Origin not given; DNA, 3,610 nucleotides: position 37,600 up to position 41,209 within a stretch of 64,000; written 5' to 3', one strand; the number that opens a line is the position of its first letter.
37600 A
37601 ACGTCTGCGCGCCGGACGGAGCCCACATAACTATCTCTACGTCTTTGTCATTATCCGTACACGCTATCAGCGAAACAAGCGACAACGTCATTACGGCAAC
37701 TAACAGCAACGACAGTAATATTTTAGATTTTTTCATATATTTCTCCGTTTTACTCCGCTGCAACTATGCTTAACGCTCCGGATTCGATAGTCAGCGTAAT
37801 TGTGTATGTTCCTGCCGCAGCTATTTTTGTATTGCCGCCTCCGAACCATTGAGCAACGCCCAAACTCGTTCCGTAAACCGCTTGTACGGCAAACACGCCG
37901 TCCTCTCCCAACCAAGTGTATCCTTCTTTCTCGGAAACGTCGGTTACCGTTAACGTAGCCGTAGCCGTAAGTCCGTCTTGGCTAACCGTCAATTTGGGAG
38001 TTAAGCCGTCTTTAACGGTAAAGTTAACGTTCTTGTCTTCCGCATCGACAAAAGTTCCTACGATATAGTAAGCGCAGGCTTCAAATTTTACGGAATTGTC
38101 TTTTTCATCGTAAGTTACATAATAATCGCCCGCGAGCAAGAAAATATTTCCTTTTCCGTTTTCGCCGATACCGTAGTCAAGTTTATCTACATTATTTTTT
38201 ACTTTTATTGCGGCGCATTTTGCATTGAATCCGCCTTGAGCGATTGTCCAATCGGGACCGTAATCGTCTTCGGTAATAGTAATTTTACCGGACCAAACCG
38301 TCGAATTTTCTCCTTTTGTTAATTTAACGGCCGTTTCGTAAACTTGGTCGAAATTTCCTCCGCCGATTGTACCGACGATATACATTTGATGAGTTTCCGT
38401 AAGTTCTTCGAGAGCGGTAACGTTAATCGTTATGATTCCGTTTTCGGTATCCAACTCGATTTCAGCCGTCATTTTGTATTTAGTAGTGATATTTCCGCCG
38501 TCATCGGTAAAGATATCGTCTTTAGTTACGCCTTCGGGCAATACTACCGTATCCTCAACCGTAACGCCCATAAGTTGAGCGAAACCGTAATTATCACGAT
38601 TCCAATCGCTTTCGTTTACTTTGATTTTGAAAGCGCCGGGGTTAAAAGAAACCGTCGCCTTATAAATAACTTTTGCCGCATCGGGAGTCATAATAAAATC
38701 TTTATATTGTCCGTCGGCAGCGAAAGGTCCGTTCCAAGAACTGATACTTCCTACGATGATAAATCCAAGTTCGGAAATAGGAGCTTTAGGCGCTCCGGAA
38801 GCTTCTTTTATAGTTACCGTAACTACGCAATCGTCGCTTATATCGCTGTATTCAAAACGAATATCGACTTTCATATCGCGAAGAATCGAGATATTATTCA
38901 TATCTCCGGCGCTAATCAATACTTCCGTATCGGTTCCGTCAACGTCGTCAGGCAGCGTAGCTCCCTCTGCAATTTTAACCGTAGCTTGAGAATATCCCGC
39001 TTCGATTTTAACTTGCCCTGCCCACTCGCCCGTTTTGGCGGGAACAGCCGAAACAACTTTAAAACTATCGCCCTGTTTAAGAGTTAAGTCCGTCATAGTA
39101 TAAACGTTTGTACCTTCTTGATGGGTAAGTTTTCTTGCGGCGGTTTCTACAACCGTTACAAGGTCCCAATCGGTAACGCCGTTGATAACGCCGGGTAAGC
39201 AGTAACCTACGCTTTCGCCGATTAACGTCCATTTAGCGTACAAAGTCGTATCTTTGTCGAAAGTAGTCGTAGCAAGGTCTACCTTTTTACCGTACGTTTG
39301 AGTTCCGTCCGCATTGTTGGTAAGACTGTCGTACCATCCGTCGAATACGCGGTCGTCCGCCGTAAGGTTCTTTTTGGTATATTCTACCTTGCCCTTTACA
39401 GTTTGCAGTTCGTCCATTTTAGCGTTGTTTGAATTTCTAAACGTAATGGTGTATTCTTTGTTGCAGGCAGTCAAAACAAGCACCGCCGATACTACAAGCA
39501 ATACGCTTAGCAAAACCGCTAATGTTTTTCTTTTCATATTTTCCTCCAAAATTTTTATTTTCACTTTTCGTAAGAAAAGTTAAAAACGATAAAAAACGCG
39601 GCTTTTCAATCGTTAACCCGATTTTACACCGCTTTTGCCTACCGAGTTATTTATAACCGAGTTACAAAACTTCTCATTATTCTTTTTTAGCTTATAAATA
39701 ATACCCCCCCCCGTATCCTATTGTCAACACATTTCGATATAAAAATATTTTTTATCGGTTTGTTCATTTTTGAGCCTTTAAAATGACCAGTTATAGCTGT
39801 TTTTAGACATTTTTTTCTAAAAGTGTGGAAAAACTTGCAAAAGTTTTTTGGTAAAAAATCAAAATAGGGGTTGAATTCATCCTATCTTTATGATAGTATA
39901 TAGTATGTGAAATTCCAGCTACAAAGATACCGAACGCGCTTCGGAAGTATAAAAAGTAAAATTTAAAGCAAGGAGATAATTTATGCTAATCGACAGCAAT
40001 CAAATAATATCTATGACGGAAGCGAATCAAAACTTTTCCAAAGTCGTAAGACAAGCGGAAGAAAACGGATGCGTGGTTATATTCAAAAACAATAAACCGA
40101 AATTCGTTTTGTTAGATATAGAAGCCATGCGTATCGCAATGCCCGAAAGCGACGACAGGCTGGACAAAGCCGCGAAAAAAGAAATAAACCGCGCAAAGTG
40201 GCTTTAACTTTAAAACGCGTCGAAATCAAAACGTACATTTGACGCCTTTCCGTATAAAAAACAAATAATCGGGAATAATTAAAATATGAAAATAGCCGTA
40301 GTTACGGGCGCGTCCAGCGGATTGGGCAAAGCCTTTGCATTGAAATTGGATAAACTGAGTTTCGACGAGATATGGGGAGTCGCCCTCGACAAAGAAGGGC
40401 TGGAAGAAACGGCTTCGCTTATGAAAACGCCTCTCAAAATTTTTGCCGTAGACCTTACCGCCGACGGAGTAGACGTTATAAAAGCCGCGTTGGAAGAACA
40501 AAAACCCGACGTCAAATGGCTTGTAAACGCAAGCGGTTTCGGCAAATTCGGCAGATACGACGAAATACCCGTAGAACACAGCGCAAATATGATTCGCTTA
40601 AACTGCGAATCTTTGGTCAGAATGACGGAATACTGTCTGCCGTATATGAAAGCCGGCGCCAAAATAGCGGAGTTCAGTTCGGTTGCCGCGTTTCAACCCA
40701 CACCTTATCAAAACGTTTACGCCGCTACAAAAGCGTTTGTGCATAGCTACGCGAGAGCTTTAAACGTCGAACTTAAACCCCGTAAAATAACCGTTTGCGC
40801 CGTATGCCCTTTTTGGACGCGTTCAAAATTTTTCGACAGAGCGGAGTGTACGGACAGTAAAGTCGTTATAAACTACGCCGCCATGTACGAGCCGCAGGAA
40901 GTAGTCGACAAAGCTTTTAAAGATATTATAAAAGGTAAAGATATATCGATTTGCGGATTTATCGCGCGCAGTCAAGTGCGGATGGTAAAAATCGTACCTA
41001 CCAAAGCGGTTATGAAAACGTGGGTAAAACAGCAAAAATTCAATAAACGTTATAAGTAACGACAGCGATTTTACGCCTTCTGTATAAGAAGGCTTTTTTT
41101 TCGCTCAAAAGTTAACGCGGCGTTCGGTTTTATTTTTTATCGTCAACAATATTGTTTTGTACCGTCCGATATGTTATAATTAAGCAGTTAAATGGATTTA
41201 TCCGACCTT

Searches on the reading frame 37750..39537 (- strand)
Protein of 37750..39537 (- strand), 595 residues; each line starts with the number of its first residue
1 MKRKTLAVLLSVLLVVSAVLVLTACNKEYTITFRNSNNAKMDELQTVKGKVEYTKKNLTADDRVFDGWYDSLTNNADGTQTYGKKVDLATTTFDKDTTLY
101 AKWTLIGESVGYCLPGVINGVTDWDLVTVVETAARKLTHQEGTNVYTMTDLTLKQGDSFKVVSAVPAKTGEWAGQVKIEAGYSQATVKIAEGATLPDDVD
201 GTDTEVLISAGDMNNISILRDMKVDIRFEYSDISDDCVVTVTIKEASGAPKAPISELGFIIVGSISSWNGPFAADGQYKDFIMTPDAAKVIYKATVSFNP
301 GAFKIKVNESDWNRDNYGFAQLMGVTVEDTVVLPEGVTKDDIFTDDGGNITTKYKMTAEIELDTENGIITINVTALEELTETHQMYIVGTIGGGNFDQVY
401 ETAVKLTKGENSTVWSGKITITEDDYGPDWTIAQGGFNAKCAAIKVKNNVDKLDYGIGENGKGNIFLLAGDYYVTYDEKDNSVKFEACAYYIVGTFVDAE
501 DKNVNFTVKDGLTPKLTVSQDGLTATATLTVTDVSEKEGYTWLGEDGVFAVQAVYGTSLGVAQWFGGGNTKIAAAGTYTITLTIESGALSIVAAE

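Call 7: search_protein_families(library=pfam, proteins=[window:37750-39537:-])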
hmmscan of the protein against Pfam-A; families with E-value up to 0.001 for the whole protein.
window:37750-39537:- (595 aa): 0 families

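Call 12: find_encoding_contigs(protein=window:37750-39537:-, flank=3000, max_places=10)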
Protein window:37750-39537:- (595 aa): 7 contigs read that carry it; 3 places shown.
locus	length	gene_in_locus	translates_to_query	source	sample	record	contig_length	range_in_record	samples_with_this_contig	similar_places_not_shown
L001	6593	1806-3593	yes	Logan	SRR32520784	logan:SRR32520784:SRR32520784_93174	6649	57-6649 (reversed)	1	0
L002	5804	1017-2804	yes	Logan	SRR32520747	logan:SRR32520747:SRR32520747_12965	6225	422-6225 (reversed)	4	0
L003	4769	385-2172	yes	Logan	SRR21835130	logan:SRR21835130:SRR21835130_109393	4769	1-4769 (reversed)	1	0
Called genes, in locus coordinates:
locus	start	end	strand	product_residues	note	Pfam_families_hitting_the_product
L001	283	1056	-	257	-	PF00106:adh_short, PF13561:adh_short_C2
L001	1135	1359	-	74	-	PF02604:PhdYeFM_antitox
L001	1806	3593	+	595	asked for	-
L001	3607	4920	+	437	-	PF01547:SBP_bac_1, PF13416:SBP_bac_8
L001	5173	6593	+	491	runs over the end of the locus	PF00528:BPD_transp_1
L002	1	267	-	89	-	?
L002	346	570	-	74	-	PF02604:PhdYeFM_antitox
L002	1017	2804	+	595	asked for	-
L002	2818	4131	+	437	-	PF01547:SBP_bac_1, PF13416:SBP_bac_8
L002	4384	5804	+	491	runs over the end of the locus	PF00528:BPD_transp_1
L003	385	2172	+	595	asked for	-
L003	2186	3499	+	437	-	PF01547:SBP_bac_1, PF13416:SBP_bac_8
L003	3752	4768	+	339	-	?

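Call 17: find_related_loci(query=window:37750-39537:-, collection=genome_contigs, flank=4000)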
Query window:37750-39537:- (595 aa) in genome_contigs; peptide patterns used: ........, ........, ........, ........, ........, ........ (x = any residue, [..] = any of these).
21 stretches matched a pattern, but none encodes a relative of the query by tblastn (E <= 1e-3).

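Call 27: find_homologous_proteins(query=window:37750-39537:-, max_evalue=0.00001)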
Query window:37750-39537:- (595 aa): 16 proteins with E <= 0.00001 among 8000 candidates.
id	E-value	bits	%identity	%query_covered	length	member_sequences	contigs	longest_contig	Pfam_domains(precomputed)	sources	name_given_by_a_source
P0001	0.0e+0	1297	98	100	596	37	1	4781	-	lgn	-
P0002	2.5e-266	903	70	100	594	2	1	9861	PF09479.17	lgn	-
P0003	6.6e-176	604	66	63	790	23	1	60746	-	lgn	-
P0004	1.9e-174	599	72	63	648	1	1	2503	-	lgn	-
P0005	3.1e-155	536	61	63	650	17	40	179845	PF09479.17,PF26120.1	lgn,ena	-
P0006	1.7e-138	481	35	82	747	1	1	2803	PF09479.17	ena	-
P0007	2.1e-96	342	44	63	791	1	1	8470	PF09479.17,PF26120.1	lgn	-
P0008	1.2e-91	326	43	63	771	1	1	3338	PF09479.17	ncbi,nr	ncbi:MAG: InlB B-repeat-containing protein, partial [Corallococcus sp.]|nr:InlB B-repeat-containing 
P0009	1.2e-90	323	44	63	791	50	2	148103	PF09479.17,PF26120.1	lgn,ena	-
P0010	8.4e-90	320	43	65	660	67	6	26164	PF09479.17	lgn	-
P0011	6.6e-87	310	42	63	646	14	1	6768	PF09479.17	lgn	-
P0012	1.2e-85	306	35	100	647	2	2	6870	PF09479.17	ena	-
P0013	3.4e-84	301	43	65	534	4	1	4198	PF09479.17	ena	-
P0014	8.4e-81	290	39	63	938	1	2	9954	PF16411.11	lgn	-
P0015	9.2e-21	92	31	63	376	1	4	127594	-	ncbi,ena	-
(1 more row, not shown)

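Call 29: find_related_loci(query=A1, collection=metagenome_contigs, flank=2500)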
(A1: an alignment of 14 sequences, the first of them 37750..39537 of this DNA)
Query A1 (595 aa) in metagenome_contigs; peptide patterns used: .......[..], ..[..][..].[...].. (x = any residue, [..] = any of these).
600 stretches matched a pattern, but none encodes a relative of the query by tblastn (E <= 1e-3).

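Call 30: find_encoding_contigs(protein=P0002, flank=2500, max_places=4)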
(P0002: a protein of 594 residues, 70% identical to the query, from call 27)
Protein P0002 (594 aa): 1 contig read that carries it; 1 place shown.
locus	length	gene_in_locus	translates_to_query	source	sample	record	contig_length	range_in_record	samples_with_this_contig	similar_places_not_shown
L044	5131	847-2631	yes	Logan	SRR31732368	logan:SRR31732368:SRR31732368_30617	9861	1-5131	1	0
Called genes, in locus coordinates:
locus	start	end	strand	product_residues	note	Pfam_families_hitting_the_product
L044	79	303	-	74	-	PF02604:PhdYeFM_antitox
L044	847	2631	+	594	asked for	PF09479:Flg_new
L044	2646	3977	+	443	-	PF01547:SBP_bac_1, PF13416:SBP_bac_8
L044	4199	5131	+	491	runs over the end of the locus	PF00528:BPD_transp_1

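Call 31: find_encoding_contigs(protein=P0005, flank=2500, max_places=6)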
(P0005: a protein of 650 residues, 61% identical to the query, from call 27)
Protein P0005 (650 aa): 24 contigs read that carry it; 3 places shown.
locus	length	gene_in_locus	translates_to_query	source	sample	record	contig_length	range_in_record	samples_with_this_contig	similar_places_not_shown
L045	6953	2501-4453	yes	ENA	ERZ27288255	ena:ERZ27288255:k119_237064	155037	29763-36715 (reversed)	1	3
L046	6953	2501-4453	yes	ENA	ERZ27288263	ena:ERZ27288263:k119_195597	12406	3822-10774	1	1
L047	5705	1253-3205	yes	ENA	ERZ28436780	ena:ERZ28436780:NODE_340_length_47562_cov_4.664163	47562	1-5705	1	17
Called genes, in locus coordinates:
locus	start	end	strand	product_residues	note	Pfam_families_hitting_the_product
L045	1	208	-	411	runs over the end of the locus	PF00149:Metallophos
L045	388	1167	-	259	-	PF00106:adh_short, PF13561:adh_short_C2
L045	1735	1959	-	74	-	PF02604:PhdYeFM_antitox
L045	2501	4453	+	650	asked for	PF09479:Flg_new, PF26120:CBM_1st_SusF (faint)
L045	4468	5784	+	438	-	PF13416:SBP_bac_8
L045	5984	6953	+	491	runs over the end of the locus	PF00528:BPD_transp_1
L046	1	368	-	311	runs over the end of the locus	PF20586:DUF6788 (weak), PF02661:Fic (weak)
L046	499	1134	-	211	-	PF00132:Hexapep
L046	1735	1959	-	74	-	PF02604:PhdYeFM_antitox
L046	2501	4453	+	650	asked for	PF09479:Flg_new, PF26120:CBM_1st_SusF (faint)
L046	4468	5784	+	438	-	PF13416:SBP_bac_8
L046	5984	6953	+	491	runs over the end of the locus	PF00528:BPD_transp_1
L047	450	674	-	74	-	PF02604:PhdYeFM_antitox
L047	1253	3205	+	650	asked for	PF09479:Flg_new, PF26120:CBM_1st_SusF (faint)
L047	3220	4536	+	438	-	PF13416:SBP_bac_8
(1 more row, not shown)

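Call 32: find_encoding_contigs(protein=P0009, flank=2500, max_places=4)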
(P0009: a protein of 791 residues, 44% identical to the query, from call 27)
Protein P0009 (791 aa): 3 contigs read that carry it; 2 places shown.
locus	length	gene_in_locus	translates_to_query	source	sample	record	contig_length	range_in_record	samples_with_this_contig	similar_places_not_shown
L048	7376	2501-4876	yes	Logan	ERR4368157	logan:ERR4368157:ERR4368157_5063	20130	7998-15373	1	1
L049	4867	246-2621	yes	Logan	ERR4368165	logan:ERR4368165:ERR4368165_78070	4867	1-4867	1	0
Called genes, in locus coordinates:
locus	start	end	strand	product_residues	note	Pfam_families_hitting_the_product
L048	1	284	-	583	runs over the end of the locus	PF00149:Metallophos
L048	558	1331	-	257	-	PF00106:adh_short, PF13561:adh_short_C2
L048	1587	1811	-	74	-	PF02604:PhdYeFM_antitox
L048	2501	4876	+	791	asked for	PF09479:Flg_new (weak), PF26120:CBM_1st_SusF (faint)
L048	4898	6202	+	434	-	PF13416:SBP_bac_8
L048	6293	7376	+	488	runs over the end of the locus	PF00528:BPD_transp_1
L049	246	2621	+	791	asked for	PF09479:Flg_new (weak), PF26120:CBM_1st_SusF (faint)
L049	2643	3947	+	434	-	PF13416:SBP_bac_8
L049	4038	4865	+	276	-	?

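Call 33: find_encoding_contigs(protein=P0010, flank=2500, max_places=6)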
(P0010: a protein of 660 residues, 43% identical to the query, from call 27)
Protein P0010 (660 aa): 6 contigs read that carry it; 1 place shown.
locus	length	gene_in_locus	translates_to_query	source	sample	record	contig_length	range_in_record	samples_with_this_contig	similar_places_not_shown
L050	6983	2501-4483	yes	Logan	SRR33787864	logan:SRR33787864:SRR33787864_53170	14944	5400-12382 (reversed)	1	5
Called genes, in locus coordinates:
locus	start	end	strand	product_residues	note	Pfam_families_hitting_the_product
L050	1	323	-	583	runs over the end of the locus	PF00149:Metallophos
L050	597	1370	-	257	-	PF00106:adh_short, PF13561:adh_short_C2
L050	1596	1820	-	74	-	PF02604:PhdYeFM_antitox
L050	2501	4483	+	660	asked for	PF09479:Flg_new (weak)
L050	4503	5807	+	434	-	PF13416:SBP_bac_8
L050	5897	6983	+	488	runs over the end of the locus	PF00528:BPD_transp_1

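Call 61: search_protein_families(library=pfam, proteins=[window:37750-39537:-], max_evalue=1)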
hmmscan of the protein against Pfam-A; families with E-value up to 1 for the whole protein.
window:37750-39537:- (595 aa): 2 families
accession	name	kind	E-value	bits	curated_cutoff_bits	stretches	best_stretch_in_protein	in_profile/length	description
PF09479.16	Flg_new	-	0.0011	19.4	27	1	29-102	1-65/65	Listeria-Bacteroides repeat domain (List_Bact_rpt)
PF20268.4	SBDS_C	-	0.011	16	27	1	377-410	31-63/71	SBDS protein, C-terminal domain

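Call 64: predict_structure(alignment_id=A1)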
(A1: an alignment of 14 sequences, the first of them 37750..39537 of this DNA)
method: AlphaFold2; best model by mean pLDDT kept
length: 595 residues; sequences in the alignment: 14
mean_pLDDT: 63.9   pTM: 0.40
mean pLDDT of the five models: 63.9, 62.6, 60.9, 59.7, 58.5
residues with pLDDT >= 90: 142; 70-90: 172; 50-70: 45; < 50: 236
segments of 3 or more residues with pLDDT < 50: 14-24, 107-109, 167-173, 380-576, 580-591, 593-595
pLDDT, mean of each block of 10 residues (from residue 1): 56 47 61 86 88 67 75 81 89 93 61 86 79 84 84 90 62 65 93 89 85 85 94 85 90 82 79 78 92 93 87 81 93 84 90 93 94 84 32 28 35 35 31 27 29 27 29 32 30 30 32 34 39 35 27 24 27 46 43 45
secondary structure, 60 per line:
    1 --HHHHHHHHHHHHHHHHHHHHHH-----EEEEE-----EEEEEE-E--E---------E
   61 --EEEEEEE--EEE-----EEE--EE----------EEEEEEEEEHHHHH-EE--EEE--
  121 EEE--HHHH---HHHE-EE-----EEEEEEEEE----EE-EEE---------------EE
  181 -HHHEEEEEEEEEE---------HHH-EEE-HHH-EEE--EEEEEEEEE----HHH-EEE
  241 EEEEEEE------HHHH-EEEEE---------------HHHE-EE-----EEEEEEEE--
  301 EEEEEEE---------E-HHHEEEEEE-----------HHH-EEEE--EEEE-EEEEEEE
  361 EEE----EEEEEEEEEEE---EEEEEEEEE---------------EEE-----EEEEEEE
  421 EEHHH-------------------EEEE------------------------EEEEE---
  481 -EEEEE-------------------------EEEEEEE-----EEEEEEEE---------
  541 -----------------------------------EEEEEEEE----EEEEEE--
elements in order: H3-24 E30-34 E40-45 E63-69 E72-74 E80-82 E97-105 H106-110 E116-118 E121-123 H126-129 E145-153 E161-163 E185-194 E208-210 E216-218 E221-229 E238-247 H254-257 E259-263 E291-298 E301-307 E322-327 E343-346 E349-352 E354-363 E368-378 E382-390 E406-408 E414-422 E445-448 E473-477 E482-486 E512-518 E524-531 E576-583 E588-593

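Call 66: fold_search(model_id=the predicted structure, library=pdb)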
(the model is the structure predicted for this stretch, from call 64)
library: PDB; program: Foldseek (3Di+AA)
matches with E <= 10: 675; with E <= 0.001: 5
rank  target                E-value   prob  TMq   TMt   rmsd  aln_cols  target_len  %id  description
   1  4fe9_A                6.0e-08  1.00  0.15  0.19  23.6       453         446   12  Crystal Structure of SusF from Bacteroides thetaiotaomicron (released 2012-08-29)
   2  7rpy_A                4.3e-06  1.00  0.24  0.51   7.5       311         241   15  X25-2 domain of Sca5 from Ruminococcus bromii (released 2022-04-13)
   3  4fch_A                7.5e-05  1.00  0.13  0.33  16.4       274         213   12  Crystal Structure SusE from Bacteroides thetaiotaomicron with maltoheptaose (released 2012-08-29)
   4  10qf                  2.2e-04  0.69  0.11  0.12  20.3       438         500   10  Crystal Structure of Treponema denticola Sialidase (TDE_0471) (released 2026-02-25)
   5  4fem_A                2.3e-04  1.00  0.14  0.36  15.3       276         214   13  Structure of SusE with alpha-cyclodextrin (released 2012-08-29)
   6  8z4t_D                1.1e-02  0.07  0.07  0.06  25.2       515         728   10  MERS-CoV S ectodomain trimer in complex with receptor DPP4-750E (released 2025-10-22)
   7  2gc4_A                1.6e-02  0.14  0.08  0.11  24.7       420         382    9  Structural comparison of the oxidized ternary electron transfer complex of methylamine dehydrogenase, amicyanin and cy (released 2006-11-28)
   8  2y5p_C                1.9e-02  1.00  0.10  0.72   4.0        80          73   22  B-repeat of Listeria monocytogenes InlB (internalin B) (released 2011-02-23)
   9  2y5p_D                2.2e-02  1.00  0.11  0.77   3.0        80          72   22  B-repeat of Listeria monocytogenes InlB (internalin B) (released 2011-02-23)
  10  3jxa_B                2.8e-02  0.07  0.07  0.10  23.8       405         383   10  Immunoglobulin domains 1-4 of mouse CNTN4 (released 2009-12-22)
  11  4m8r_A                2.9e-02  0.14  0.12  0.16  24.6       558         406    9  Crystal structure of a DUF4784 family protein (BACCAC_01631) from Bacteroides caccae ATCC 43185 at 2.50 A resolution (released 2013-10-09)
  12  9qr4_A                3.8e-02  1.00  0.11  0.18   2.9        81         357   22  InlB392_T336Y: T336Y variant of Listeria monocytogenes InlB (internalin B) residues 36-392 (released 2025-12-03)
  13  6vg1_A                4.5e-02  0.08  0.12  0.12  49.8       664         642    9  xenopus protocadherin 8.1 EC1-6 (released 2020-03-11)
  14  9qr5                  5.0e-02  1.00  0.11  0.18   2.9        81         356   22  InlB392_V333E: V333E variant of Listeria monocytogenes InlB (internalin B) residues 36-392 (released 2025-11-26)
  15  6vg1_B                7.2e-02  0.07  0.11  0.11  50.4       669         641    8  xenopus protocadherin 8.1 EC1-6 (released 2020-03-11)
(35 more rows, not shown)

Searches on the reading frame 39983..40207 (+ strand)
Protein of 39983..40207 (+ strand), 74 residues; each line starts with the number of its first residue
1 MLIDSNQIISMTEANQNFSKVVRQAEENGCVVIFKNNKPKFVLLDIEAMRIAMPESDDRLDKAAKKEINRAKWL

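Call 20: find_encoding_contigs(protein=window:39983-40207:+, flank=3000, max_places=10)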
Protein window:39983-40207:+ (74 aa): 22 contigs read that carry it; 10 places shown.
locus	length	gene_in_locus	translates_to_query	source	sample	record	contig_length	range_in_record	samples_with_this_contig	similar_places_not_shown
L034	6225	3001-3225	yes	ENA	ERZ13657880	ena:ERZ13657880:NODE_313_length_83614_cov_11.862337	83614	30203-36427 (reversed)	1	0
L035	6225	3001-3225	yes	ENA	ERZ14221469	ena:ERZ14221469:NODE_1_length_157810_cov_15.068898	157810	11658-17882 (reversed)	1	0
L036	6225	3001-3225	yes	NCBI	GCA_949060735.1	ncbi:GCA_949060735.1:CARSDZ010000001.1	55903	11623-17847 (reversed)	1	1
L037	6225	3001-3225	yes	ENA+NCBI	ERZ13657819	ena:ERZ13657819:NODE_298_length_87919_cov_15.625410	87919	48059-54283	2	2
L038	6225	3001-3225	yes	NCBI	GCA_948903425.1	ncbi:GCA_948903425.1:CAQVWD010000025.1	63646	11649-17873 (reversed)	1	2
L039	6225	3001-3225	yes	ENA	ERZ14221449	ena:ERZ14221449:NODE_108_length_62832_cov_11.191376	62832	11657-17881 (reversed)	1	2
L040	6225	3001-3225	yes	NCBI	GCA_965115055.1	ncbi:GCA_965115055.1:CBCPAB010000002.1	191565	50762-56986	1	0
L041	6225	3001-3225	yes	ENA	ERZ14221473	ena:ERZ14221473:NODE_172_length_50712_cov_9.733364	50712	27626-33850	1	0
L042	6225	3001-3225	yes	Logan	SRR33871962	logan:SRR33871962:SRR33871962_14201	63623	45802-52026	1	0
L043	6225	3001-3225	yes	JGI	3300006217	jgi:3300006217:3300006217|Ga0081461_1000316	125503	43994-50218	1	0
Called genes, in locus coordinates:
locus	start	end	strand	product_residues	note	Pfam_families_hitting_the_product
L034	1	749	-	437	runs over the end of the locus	PF01547:SBP_bac_1, PF13416:SBP_bac_8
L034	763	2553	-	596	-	-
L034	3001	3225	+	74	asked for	PF02604:PhdYeFM_antitox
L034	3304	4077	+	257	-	PF00106:adh_short, PF13561:adh_short_C2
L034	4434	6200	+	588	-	PF00149:Metallophos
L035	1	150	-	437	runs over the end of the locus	PF01547:SBP_bac_1, PF13416:SBP_bac_8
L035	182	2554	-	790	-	-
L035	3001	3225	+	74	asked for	PF02604:PhdYeFM_antitox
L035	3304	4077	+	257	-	PF00106:adh_short, PF13561:adh_short_C2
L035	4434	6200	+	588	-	PF00149:Metallophos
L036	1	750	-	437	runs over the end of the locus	PF01547:SBP_bac_1, PF13416:SBP_bac_8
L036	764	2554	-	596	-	-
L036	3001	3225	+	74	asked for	PF02604:PhdYeFM_antitox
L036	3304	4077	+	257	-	PF00106:adh_short, PF13561:adh_short_C2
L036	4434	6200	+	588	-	PF00149:Metallophos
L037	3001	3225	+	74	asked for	PF02604:PhdYeFM_antitox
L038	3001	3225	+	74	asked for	PF02604:PhdYeFM_antitox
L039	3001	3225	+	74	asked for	PF02604:PhdYeFM_antitox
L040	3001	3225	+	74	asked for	PF02604:PhdYeFM_antitox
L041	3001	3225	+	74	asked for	PF02604:PhdYeFM_antitox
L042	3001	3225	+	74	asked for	PF02604:PhdYeFM_antitox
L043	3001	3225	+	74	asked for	PF02604:PhdYeFM_antitox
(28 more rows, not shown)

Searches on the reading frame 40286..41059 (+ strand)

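Call 7: search_protein_families(library=pfam, proteins=[window:40286-41059:+])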
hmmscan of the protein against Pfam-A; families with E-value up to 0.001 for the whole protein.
window:40286-41059:+ (257 aa): 3 families
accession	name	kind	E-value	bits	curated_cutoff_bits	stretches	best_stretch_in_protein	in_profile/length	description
PF00106.31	adh_short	-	4.6e-31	108.3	26.6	1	2-183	1-187/195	short chain dehydrogenase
PF13561.12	adh_short_C2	-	1.7e-23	83.9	27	1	8-185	1-183/236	Enoyl-(Acyl carrier protein) reductase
PF08659.16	KR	-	0.00028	21.3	22.6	1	5-158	4-162/180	KR domain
